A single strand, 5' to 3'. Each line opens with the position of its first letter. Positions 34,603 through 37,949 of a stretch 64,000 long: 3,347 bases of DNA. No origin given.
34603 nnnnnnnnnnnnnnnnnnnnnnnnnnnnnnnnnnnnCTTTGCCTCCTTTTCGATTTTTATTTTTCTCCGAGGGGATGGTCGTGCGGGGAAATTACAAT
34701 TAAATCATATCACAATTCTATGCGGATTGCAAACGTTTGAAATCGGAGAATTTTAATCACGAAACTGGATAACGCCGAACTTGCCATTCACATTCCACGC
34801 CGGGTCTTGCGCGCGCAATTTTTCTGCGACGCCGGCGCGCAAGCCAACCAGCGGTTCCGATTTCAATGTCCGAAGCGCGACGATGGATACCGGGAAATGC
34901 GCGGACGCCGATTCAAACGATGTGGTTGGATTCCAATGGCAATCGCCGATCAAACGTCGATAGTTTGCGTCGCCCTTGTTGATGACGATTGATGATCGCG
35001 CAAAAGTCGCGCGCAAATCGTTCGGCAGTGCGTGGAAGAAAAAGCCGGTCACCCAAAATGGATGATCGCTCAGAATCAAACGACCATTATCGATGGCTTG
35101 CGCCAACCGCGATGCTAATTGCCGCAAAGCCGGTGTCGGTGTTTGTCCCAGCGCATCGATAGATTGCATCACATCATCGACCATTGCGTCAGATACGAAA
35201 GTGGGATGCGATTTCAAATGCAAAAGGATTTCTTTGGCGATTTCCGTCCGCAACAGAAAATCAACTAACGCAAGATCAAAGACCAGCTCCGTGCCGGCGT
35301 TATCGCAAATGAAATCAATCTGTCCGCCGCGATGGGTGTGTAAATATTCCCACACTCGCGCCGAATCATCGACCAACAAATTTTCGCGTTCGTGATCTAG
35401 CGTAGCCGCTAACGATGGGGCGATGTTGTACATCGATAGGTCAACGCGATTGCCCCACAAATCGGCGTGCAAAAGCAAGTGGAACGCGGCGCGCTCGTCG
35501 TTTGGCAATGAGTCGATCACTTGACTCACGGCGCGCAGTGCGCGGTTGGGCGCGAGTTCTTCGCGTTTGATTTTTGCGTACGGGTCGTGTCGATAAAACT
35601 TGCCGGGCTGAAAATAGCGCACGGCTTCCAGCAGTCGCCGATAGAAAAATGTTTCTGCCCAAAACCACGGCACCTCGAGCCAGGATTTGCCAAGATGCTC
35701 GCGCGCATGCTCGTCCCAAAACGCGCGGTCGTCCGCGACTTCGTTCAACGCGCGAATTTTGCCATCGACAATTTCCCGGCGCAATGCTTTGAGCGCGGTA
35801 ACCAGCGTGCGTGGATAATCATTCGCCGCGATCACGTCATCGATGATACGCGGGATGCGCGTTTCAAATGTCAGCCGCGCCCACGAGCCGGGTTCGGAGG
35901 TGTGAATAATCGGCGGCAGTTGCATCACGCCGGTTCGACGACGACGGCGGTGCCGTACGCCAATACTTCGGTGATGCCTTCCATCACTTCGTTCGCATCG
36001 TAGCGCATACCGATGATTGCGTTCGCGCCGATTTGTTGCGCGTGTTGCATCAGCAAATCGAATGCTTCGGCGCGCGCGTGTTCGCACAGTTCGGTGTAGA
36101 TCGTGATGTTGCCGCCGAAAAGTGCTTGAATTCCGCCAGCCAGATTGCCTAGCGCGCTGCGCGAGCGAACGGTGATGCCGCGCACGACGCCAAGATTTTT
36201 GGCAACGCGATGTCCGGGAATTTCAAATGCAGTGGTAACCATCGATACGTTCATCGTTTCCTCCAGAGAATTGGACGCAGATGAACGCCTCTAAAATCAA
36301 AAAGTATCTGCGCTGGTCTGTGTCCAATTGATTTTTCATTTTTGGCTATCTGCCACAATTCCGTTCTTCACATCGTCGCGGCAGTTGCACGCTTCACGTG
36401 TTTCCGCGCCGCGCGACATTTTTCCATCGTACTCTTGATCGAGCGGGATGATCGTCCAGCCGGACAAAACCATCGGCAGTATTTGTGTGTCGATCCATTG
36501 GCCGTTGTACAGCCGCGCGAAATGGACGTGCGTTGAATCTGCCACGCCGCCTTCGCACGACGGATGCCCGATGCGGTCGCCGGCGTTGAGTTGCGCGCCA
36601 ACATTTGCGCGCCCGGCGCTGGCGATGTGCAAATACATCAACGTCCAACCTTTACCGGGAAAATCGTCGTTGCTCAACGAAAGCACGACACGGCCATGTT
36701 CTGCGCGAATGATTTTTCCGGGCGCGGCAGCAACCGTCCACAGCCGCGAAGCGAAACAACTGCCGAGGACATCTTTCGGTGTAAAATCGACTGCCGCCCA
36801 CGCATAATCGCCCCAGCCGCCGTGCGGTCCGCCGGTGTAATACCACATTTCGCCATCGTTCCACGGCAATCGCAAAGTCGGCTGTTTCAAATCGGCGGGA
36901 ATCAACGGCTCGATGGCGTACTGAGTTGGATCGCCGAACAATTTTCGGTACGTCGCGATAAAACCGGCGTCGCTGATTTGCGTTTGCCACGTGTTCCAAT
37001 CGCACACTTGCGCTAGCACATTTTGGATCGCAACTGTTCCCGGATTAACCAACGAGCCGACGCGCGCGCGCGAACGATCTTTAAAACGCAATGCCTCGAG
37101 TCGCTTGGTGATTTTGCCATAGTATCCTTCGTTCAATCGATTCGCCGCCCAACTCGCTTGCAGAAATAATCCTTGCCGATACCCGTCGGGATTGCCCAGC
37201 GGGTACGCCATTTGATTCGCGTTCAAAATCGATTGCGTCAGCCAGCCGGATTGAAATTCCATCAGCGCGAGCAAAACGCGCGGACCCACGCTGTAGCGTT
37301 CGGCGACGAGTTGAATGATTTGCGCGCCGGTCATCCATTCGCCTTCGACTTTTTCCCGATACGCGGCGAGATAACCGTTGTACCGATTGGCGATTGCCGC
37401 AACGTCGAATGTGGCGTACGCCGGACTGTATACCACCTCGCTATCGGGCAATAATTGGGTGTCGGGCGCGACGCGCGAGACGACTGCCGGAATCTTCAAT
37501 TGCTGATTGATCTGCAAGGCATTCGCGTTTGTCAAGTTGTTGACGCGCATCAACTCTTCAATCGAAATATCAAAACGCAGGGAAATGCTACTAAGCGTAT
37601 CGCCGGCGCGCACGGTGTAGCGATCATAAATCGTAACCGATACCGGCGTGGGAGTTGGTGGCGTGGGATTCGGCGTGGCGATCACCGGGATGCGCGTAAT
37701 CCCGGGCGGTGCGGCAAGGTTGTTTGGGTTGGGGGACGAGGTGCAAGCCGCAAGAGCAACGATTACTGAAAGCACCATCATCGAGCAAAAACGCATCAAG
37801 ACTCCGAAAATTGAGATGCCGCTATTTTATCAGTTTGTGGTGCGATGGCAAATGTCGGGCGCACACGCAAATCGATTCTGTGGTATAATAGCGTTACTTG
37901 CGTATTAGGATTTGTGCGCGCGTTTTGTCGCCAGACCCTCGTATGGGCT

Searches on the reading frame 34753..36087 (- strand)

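Call 13: search_protein_families(library=ncbifam, proteins=[window:34753-36087:-], max_evalue=0.00001)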
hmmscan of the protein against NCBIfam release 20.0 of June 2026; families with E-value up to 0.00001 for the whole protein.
window:34753-36087:- (444 aa): 1 family
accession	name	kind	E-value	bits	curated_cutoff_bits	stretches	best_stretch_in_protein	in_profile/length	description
NF040824.1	damage_ctl_Phtase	equivalog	4.9e-07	29.5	440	0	168-308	69-200/282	damage-control phosphatase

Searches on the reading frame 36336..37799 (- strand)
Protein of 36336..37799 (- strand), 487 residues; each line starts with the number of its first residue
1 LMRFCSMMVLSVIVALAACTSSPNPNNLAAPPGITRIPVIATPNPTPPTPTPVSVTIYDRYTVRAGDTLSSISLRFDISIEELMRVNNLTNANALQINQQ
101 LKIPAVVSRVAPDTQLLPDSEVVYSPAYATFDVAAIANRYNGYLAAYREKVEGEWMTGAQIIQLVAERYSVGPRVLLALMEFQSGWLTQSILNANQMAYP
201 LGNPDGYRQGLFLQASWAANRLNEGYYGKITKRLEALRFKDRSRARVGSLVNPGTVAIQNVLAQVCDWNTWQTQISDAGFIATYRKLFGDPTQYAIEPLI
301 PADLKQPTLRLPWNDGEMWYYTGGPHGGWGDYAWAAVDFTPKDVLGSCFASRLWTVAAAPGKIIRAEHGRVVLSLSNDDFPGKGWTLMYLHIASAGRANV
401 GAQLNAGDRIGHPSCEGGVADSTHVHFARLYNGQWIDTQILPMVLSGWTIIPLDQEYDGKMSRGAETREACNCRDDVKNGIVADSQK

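Call 13: search_protein_families(library=ncbifam, proteins=[window:36336-37799:-], max_evalue=0.00001)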
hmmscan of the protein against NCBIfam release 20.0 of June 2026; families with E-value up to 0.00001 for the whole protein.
window:36336-37799:- (487 aa): 5 families
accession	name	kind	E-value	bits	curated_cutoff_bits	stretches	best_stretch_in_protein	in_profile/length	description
NF050804.1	CellDivDipMCaul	equivalog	4.1e-09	35.8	900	1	60-108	310-358/634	cell division endopeptidase DipM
NF008050.0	PRK10783.1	equivalog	9e-09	34.1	508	1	59-108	344-392/457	murein transglycosylase D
NF040883.1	amid_act_ActS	equivalog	1.4e-07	31.1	375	1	59-109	34-85/242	amidase activator ActS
NF041208.1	celldiv_DipM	equivalog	1.3e-06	27.9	740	1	9-138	144-260/419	cell division endopeptidase DipM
NF047755.1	LIC_10271_M23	exception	4.7e-06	26.5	180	1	58-114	24-81/207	LIC_10271 family cell wall hydrolase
